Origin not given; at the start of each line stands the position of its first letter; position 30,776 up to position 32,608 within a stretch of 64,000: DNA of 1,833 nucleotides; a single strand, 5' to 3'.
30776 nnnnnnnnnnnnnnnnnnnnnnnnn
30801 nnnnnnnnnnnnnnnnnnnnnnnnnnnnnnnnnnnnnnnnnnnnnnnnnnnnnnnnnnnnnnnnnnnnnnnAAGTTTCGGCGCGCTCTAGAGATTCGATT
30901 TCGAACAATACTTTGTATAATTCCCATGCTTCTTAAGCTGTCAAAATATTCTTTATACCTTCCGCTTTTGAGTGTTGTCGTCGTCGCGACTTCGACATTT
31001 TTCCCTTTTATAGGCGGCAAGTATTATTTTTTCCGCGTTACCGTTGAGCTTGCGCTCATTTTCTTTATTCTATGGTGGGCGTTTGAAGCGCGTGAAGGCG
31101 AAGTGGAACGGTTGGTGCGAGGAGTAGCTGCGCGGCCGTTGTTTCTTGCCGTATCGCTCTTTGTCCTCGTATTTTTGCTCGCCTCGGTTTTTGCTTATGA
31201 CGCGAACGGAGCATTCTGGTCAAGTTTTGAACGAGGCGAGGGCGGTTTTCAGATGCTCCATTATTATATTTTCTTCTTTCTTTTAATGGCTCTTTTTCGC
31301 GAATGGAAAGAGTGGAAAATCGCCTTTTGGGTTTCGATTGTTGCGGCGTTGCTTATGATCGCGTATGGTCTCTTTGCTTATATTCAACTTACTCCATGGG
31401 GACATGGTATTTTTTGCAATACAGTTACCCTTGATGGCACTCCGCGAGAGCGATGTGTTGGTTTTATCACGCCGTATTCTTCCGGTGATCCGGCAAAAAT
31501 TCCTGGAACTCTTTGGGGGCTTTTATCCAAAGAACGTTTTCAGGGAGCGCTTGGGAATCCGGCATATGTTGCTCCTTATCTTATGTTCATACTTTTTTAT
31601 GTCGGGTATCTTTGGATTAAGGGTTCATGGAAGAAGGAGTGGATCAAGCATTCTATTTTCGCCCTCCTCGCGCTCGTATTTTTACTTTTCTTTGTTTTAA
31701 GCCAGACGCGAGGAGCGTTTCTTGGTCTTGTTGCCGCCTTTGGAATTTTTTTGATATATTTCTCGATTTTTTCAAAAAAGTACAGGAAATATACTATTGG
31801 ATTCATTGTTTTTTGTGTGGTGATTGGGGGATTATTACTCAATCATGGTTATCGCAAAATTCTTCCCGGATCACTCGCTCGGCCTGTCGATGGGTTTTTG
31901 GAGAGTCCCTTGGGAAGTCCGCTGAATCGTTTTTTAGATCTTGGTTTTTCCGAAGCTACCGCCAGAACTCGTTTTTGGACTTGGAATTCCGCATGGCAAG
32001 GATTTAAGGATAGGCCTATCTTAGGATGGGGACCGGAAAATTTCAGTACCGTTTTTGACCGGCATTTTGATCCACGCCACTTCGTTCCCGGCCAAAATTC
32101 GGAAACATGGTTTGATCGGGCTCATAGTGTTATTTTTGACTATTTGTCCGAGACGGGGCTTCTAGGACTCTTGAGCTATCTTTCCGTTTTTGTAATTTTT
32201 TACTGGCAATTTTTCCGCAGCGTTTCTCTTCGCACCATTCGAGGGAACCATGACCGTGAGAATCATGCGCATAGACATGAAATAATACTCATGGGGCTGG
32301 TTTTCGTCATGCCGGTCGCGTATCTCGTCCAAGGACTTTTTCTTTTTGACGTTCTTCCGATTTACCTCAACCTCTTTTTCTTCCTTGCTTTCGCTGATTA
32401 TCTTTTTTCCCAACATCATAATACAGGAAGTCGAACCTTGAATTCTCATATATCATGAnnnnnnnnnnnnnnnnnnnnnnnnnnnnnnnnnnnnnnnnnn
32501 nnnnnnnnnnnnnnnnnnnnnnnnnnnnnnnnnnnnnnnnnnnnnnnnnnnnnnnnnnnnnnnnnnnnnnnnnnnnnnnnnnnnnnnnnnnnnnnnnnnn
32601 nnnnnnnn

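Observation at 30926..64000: About 33-kb surface-glycan island combining fucose, C-methylated sugar and heptose chemistry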

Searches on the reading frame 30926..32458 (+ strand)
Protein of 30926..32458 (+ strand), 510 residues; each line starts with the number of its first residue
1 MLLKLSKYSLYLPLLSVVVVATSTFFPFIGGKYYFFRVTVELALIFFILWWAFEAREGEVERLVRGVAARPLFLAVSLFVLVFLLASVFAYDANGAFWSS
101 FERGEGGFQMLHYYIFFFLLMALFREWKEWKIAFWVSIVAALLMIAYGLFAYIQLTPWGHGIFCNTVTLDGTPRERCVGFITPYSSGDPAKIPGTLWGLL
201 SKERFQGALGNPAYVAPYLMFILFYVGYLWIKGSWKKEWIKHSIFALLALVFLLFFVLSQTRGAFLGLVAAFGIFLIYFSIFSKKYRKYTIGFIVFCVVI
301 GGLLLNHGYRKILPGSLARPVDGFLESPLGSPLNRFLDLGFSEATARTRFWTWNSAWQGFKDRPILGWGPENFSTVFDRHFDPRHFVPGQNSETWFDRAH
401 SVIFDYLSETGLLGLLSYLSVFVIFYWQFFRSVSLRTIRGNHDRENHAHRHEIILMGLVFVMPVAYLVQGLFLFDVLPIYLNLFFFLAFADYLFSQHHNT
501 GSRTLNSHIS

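Call 6: search_protein_families(library=pfam, proteins=[window:30926-32458:+], max_evalue=0.01)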
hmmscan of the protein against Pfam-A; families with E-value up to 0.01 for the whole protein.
window:30926-32458:+ (510 aa): 1 family
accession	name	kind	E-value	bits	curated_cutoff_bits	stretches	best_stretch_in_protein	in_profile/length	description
PF04932.20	Wzy_C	-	4.2e-18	66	31.7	1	248-419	2-149/149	O-Antigen ligase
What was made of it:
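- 30926..32458 (+): HEAD: conserved Wzy_C-domain membrane protein (Wzy1). It is a candidate ligase or O-oligosaccharyltransferase rather than the repeat-unit polymerase. PF04932, 66 bits (call 6).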

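Call 32: search_solved_structures(query=window:30926-32458:+, max_evalue=10, show_alignments=2)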
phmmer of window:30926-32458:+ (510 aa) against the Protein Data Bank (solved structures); distinct sequences matched with E-value up to 10: 0.
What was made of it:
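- Closest known: S-layer glycan. Different: Wzy1 has no PDB sequence hit (call 32).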

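Call 35: find_homologous_proteins(query=window:30926-32458:+, max_evalue=0.00001)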
Query window:30926-32458:+ (510 aa): 1274 proteins with E <= 0.00001 among 8000 candidates; the best 120 are listed.
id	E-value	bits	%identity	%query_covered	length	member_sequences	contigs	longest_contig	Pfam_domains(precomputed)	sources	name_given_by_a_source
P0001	0.0e+0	1160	100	100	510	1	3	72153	PF04932.21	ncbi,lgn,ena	-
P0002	2.2e-159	550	54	98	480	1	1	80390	PF04932.21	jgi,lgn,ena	-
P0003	1.0e-158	548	53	98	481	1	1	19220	PF04932.21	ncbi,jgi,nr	ncbi:hypothetical protein C4587_01070 [Candidatus Parcubacteria bacterium]|nr:MAG: hypothetical prot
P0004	1.3e-155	538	54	98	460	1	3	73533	PF04932.21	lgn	-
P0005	3.1e-154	533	54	98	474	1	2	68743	PF04932.21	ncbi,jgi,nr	ncbi:O-antigen ligase domain-containing protein [Candidatus Parcubacteria bacterium]|nr:MAG: O-antig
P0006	4.3e-154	533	52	98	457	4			PF04932.21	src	-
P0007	1.3e-153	531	55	98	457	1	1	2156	PF04932.21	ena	-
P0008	6.7e-151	522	52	95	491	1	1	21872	PF04932.21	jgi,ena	-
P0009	1.7e-149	518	53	98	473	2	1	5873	PF04932.21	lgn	-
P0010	5.1e-149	516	52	98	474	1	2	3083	PF04932.21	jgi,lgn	-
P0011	8.8e-148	512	52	98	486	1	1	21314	PF04932.21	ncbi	-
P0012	1.7e-147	511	53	97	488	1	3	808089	PF04932.21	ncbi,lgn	-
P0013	2.8e-147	510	52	96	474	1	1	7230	PF04932.21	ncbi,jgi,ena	-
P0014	3.7e-147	510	53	98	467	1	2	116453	PF04932.21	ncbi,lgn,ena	-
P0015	5.0e-147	509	51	100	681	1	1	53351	PF04932.21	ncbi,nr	ncbi:MAG: O-antigen ligase family protein [Candidatus Liptonbacteria bacterium]|nr:O-antigen ligase 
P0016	3.3e-146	507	52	98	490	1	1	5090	PF04932.21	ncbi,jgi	jgi:hypothetical protein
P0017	1.6e-145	504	53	99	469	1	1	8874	PF04932.21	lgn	-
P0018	2.7e-145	504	50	98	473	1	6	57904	PF04932.21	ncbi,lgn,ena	ncbi:MAG: O-antigen ligase family protein [Patescibacteria group bacterium]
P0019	3.2e-145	503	50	100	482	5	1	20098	PF04932.21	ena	-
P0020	4.4e-145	503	52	96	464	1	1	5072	PF04932.21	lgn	-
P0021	9.3e-145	502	52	98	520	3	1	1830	PF04932.21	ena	-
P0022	1.1e-144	502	53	98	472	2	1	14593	PF04932.21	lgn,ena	-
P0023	1.3e-144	501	50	98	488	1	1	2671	PF04932.21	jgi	jgi:O-antigen ligase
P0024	2.9e-144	500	53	99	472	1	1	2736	PF04932.21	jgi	jgi:hypothetical protein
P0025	3.6e-144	500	50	95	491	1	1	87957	PF04932.21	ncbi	-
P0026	1.5e-143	498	53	95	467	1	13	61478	PF04932.21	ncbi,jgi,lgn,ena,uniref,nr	ncbi:MAG: hypothetical protein A3A43_02460 [Candidatus Liptonbacteria bacterium RIFCSPLOWO2_01_FULL_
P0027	1.9e-143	498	50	98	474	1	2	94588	PF04932.21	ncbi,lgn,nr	ncbi:MAG: O-antigen ligase family protein [Candidatus Liptonbacteria bacterium]|nr:O-antigen ligase 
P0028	3.3e-143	497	52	95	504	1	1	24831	PF03600.23,PF04932.21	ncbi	-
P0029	4.6e-143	496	50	98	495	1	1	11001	PF04932.21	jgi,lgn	jgi:O-antigen ligase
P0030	1.1e-142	495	51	98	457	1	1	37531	PF04932.21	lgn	-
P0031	1.2e-142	495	53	100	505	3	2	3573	PF04932.21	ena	-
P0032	3.0e-142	494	51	97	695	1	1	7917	PF04932.21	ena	-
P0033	4.1e-142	493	51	97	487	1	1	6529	PF04932.21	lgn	-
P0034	4.7e-142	493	50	99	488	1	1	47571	PF04932.21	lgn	-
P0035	5.1e-142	493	50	98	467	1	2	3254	PF04932.21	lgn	-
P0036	2.1e-141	491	50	95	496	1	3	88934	PF04932.21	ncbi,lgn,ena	ncbi:MAG: O-antigen ligase family protein [Patescibacteria group bacterium]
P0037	3.7e-141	490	53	97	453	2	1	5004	PF04932.21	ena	-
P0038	4.9e-141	490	51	97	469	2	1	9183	PF04932.21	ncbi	-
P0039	5.4e-141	489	51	100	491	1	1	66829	PF04932.21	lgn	-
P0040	6.4e-141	489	51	98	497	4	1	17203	PF04932.21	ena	-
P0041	1.1e-140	488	51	98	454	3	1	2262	PF04932.21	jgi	jgi:O-antigen ligase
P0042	1.2e-140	488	51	98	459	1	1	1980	PF04932.21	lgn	-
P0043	1.3e-140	488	52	98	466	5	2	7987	PF04932.21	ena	-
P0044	9.9e-140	485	51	98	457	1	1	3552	PF04932.21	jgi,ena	-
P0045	1.6e-139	485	50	98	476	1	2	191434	PF04932.21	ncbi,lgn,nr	ncbi:MAG: O-antigen ligase family protein [Candidatus Liptonbacteria bacterium]|nr:O-antigen ligase 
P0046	1.7e-139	485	49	99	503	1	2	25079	PF04932.21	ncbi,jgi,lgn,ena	-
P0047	2.3e-139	484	49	99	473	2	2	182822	PF04932.21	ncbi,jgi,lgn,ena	ncbi:MAG: O-antigen ligase family protein [Candidatus Paceibacterota bacterium]|jgi:O-antigen ligase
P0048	2.5e-139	484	51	97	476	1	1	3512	PF04932.21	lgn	-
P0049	3.0e-139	484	51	99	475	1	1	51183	PF04932.21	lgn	-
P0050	1.8e-138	481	52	96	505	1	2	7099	PF04932.21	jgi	jgi:hypothetical protein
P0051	1.8e-138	481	51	98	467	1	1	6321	PF04932.21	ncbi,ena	-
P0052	2.4e-138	481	51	98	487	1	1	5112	PF04932.21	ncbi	-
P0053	1.3e-137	478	50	97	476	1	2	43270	PF04932.21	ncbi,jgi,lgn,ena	-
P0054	1.4e-137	478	51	95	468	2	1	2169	PF04932.21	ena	-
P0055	1.5e-137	478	50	94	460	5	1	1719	PF04932.21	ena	-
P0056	2.9e-137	477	50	99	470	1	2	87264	PF04932.21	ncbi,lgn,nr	ncbi:MAG: O-antigen ligase family protein [Candidatus Liptonbacteria bacterium]|nr:O-antigen ligase 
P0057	3.7e-137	477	49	98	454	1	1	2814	PF04932.21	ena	-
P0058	5.2e-137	476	51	99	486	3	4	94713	PF04932.21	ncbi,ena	-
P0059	5.6e-137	476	51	98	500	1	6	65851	PF04932.21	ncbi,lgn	-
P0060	8.6e-137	476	48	97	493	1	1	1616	PF04932.21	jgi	jgi:O-antigen ligase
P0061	9.5e-137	475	50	94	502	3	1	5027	PF04932.21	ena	-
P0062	1.1e-136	475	50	99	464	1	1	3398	PF04932.21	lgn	-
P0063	1.3e-136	475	51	98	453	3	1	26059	PF04932.21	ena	-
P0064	1.6e-136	475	51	98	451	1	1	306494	PF04932.21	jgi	jgi:O-antigen ligase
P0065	1.6e-136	475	51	94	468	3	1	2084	PF04932.21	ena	-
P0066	2.6e-136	474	50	99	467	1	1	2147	PF04932.21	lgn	-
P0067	3.2e-136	474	50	97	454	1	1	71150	PF04932.21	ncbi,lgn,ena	-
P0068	3.8e-136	473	49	100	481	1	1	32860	PF04932.21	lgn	-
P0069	4.0e-136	473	50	97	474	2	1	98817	PF04932.21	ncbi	-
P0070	4.9e-136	473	48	100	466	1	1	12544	PF04932.21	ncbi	-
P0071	7.6e-136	473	50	98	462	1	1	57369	PF04932.21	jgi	jgi:O-antigen ligase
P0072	1.1e-135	472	51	98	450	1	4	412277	PF04932.21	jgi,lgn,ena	jgi:O-antigen ligase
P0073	1.3e-135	472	50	97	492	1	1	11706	PF04932.21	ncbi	-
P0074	1.5e-135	472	50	98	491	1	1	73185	PF04932.21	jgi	jgi:O-antigen ligase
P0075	1.7e-135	471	49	98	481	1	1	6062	PF04932.21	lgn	-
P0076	1.9e-135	471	51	96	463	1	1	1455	PF04932.21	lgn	-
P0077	2.4e-135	471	52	97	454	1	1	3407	PF04932.21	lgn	-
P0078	4.5e-135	470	49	97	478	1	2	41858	PF04932.21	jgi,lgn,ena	-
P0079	5.5e-135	470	48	99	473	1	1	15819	PF04932.21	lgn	-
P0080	9.6e-135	469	47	99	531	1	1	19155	PF04932.21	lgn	-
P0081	2.0e-134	468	50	97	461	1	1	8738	PF04932.21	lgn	-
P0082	2.4e-134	468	46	98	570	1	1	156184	PF04932.21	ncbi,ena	-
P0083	3.1e-134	467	51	98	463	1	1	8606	PF04932.21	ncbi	ncbi:MAG: O-antigen ligase family protein [Candidatus Liptonbacteria bacterium]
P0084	5.6e-134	466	50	98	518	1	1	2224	PF04932.21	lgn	-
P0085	8.0e-134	466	50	97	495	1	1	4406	PF04932.21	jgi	jgi:O-antigen ligase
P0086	8.2e-134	466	50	98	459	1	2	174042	PF04932.21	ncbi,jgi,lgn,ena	-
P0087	9.1e-134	466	51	98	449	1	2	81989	PF04932.21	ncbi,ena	-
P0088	1.1e-133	465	51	98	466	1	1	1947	PF04932.21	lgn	-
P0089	1.1e-133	465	49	98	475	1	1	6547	PF04932.21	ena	-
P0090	1.3e-133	465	50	98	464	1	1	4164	PF04932.21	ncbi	-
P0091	1.6e-133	465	51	97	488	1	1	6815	PF04932.21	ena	-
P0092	1.7e-133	465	49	95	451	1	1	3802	PF04932.21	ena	-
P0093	2.0e-133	464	48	98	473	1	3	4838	PF04932.21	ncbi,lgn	-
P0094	4.3e-133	463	49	98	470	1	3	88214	PF04932.21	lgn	-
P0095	4.8e-133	463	52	92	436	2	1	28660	PF04932.21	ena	-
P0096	1.0e-132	462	49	100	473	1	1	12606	PF04932.21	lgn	-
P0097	1.6e-132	462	50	97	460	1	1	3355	PF04932.21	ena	-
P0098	8.5e-132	459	49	97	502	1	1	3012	PF04932.21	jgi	jgi:O-antigen ligase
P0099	9.4e-132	459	50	97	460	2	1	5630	PF04932.21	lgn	-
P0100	9.7e-132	459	43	98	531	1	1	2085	PF04932.21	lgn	-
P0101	1.4e-131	458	49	94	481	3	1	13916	PF04932.21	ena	-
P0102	1.5e-131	458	49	98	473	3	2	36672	PF04932.21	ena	-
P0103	3.3e-131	457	49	95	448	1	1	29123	PF04932.21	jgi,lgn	jgi:O-antigen ligase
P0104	5.3e-131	457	49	98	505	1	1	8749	PF04932.21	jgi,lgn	-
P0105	5.3e-131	457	45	98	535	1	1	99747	PF04932.21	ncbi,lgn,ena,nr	ncbi:MAG: Uncharacterized protein G01um101420_332 [Parcubacteria group bacterium Gr01-1014_20]|nr:MA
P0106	5.8e-131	456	49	98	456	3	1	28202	PF04932.21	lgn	-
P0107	6.3e-131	456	50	97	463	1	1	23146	PF04932.21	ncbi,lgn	-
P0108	6.5e-131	456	48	97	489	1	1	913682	PF04932.21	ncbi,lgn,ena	-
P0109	6.7e-131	456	49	98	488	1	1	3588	PF04932.21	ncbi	-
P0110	8.8e-131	456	48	99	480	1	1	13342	PF04932.21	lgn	-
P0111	1.0e-130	456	50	98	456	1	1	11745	PF04932.21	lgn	-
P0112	1.4e-130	455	50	98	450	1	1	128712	PF04932.21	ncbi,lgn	-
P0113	1.6e-130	455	45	97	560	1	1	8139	PF04932.21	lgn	-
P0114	1.8e-130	455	48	97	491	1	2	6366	PF04932.21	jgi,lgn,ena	-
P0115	1.8e-130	455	48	98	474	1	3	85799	PF04932.21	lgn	-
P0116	2.2e-130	454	47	98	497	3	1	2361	PF04932.21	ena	-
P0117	2.5e-130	454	49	98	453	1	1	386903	PF04932.21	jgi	jgi:O-Antigen ligase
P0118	3.3e-130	454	49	100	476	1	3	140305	PF04932.21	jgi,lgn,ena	-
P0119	4.4e-130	453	50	98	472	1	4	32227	PF04932.21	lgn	-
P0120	4.6e-130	453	47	98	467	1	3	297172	PF04932.21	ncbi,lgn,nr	ncbi:MAG: O-antigen ligase family protein [Patescibacteria group bacterium]|nr:O-antigen ligase fami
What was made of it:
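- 30926..32458 (+): More than 1,200 homologues, named 'O-antigen ligase family' by sources (call 35).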

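Call 55: predict_structure(alignment_id=A1)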
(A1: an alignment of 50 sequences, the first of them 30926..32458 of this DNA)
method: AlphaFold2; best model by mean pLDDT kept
length: 510 residues; sequences in the alignment: 50
mean_pLDDT: 87.0   pTM: 0.89
mean pLDDT of the five models: 87.0, 86.9, 86.3, 85.7, 85.0
residues with pLDDT >= 90: 314; 70-90: 121; 50-70: 53; < 50: 22
segments of 3 or more residues with pLDDT < 50: 311-327
pLDDT, mean of each block of 10 residues (from residue 1): 98 96 78 95 99 98 97 98 92 58 80 98 98 98 97 92 89 87 86 91 90 93 98 95 98 95 91 97 95 96 76 43 46 51 77 92 92 79 83 63 91 97 98 88 73 96 95 81 97 87 60
secondary structure, 60 per line:
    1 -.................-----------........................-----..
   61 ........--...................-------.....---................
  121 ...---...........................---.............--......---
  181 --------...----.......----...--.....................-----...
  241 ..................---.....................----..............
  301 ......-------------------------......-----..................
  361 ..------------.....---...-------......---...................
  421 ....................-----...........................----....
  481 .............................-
elements in order: H2-18 H30-53 H59-68 H71-89 H97-101 H105-123 H127-153 H157-163 E164-169 E172-177 H196-202 H212-232 H238-258 H262-282 H287-306 H332-337 H343-362 H375-379 H393-398 H402-440 H446-472 H477-509

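Call 62: fold_search(model_id=the predicted structure, library=pdb)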
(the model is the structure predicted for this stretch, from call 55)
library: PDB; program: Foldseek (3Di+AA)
matches with E <= 10: 58; with E <= 0.001: 1
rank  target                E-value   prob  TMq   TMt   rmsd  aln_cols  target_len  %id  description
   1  7tpg_B                1.1e-07  1.00  0.49  0.59   7.1       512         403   15  Single-Particle Cryo-EM Structure of the WaaL O-antigen ligase in its ligand bound state (released 2022-04-06)
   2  8wx3_A                2.5e-01  0.09  0.11  0.11  22.3       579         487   12  Cryo-EM structure of human SLC15A4 (outward-facing open) (released 2023-12-06)
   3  8uga_A                4.3e-01  0.15  0.15  0.18  24.8       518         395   10  Mus musculus Otopetrin 2 (mOTOP2) M374W in pH 8.0 (released 2024-08-21)
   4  8if8_B                4.8e-01  0.12  0.13  0.12  26.8       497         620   13  Arabinosyltransferase AftA (released 2023-05-31)
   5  8jzr                  5.9e-01  0.07  0.11  0.11  24.0       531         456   13  Outward_facing SLC15A4 monomer (released 2023-09-27)
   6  8qsl_A                8.6e-01  0.06  0.11  0.11  24.3       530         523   14  Cryo-EM structure of human SLC15A4 dimer in outward open state in LMNG (released 2023-10-25)
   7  8jzs_A                1.4e+00  0.04  0.10  0.10  25.7       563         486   12  Outward-facing SLC15A4 dimer (released 2023-09-27)
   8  8ug6_A                1.8e+00  0.08  0.17  0.20  21.5       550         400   12  Mus musculus Otopetrin 2 (mOTOP2) in pH 5.0 (released 2024-08-21)
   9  6ram_B                2.7e+00  0.09  0.14  0.13  26.9       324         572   11  Heterodimeric ABC exporter TmrAB under turnover conditions in asymmetric unlocked return conformation with wider opene (released 2019-07-31)
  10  5f15                  3.2e+00  0.05  0.13  0.12  26.0       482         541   10  Crystal Structure of ArnT from Cupriavidus metallidurans bound to Undecaprenyl phosphate (released 2016-02-17)
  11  9j7u                  3.2e+00  0.04  0.12  0.15  26.3       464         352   12  H176A mutant of human G6PC1 in complex with G6P (released 2025-02-05)
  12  9pcb                  4.0e+00  0.03  0.12  0.14  26.6       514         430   12  Structure of Synaptic Vesicle Protein 2A Bound to UCB-J (released 2025-09-10)
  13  8p6a                  4.1e+00  0.02  0.11  0.12  23.5       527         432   13  cryo-EM structure of human SLC15A4 in outward-open state (released 2023-06-07)
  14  8srd_A                4.3e+00  0.02  0.10  0.05  27.5       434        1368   13  Cryo-EM structure of TRPM2 chanzyme in the presence of Magnesium and ADP-ribose, open state (released 2024-05-15)
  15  9g2l_B                4.5e+00  0.06  0.12  0.11  26.2       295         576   14  Cryo-EM structure of IrtAB in inward-facing state in LMNG (released 2024-12-18)
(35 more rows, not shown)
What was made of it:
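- Wzy1: WaaL-like fold (calls 55, 62). The fold search cannot separate Wzy from WaaL (call 62).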

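Call 67: find_encoding_contigs(protein=P0049, flank=10000, max_places=1)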
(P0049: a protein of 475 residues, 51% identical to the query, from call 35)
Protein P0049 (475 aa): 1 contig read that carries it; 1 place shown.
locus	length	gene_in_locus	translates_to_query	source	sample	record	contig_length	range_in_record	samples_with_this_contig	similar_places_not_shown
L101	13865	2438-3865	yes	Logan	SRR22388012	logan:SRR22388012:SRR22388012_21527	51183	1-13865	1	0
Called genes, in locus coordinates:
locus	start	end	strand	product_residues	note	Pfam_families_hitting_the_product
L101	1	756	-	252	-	?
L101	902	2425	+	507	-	PF12072:RNase_Y_N, PF00013:KH_1 (weak), PF08668:HDOD (faint), PF01966:HD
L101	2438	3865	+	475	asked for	PF04932:Wzy_C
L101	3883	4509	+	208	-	PF13428:TPR_14 (faint)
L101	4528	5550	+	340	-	PF01370:Epimerase, PF04321:RmlD_sub_bind (weak), PF16363:GDP_Man_Dehyd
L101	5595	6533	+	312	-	PF01073:3Beta_HSD, PF01370:Epimerase, PF02719:Polysacc_synt_2 (faint), PF13460:NAD_binding_10 (weak), PF16363:GDP_Man_Dehyd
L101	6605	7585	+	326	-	PF01370:Epimerase, PF16363:GDP_Man_Dehyd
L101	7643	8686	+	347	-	PF13524:Glyco_trans_1_2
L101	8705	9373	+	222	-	-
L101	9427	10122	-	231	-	-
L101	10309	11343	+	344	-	PF01073:3Beta_HSD, PF01370:Epimerase, PF04321:RmlD_sub_bind, PF13460:NAD_binding_10 (weak), PF16363:GDP_Man_Dehyd, PF07993:NAD_binding_4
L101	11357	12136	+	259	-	PF00483:NTP_transferase, PF12804:NTP_transf_3 (weak)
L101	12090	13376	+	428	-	PF08421:Methyltransf_13, PF13489:Methyltransf_23, PF08241:Methyltransf_11 (weak), PF08242:Methyltransf_12 (weak), PF08484:Methyltransf_14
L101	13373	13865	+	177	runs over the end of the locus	PF00908:dTDP_sugar_isom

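Call 68: find_encoding_contigs(protein=P0118, flank=10000, max_places=1)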
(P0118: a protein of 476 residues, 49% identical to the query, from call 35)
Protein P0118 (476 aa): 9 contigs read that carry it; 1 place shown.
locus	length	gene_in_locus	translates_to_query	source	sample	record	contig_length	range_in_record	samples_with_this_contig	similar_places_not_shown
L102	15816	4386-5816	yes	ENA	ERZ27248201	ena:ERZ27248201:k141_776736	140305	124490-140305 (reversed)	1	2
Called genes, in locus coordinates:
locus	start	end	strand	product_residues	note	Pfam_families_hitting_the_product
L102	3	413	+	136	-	?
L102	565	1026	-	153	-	PF00072:Response_reg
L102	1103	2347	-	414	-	PF00512:HisKA, PF02518:HATPase_c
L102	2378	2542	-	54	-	-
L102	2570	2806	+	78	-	-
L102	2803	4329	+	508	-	PF12072:RNase_Y_N, PF00013:KH_1 (weak), PF01966:HD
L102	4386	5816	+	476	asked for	PF04932:Wzy_C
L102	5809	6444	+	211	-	-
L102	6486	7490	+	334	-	PF01370:Epimerase, PF16363:GDP_Man_Dehyd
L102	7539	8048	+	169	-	PF00293:NUDIX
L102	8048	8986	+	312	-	PF01370:Epimerase, PF04321:RmlD_sub_bind, PF16363:GDP_Man_Dehyd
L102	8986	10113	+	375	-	PF00852:Glyco_transf_10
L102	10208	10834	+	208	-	PF00676:E1_dh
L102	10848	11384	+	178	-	-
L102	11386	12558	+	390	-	PF01041:DegT_DnrJ_EryC1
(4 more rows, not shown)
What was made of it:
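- Other ThDP enzymes (E1_dh) occupy relatives' cassettes (call 68).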
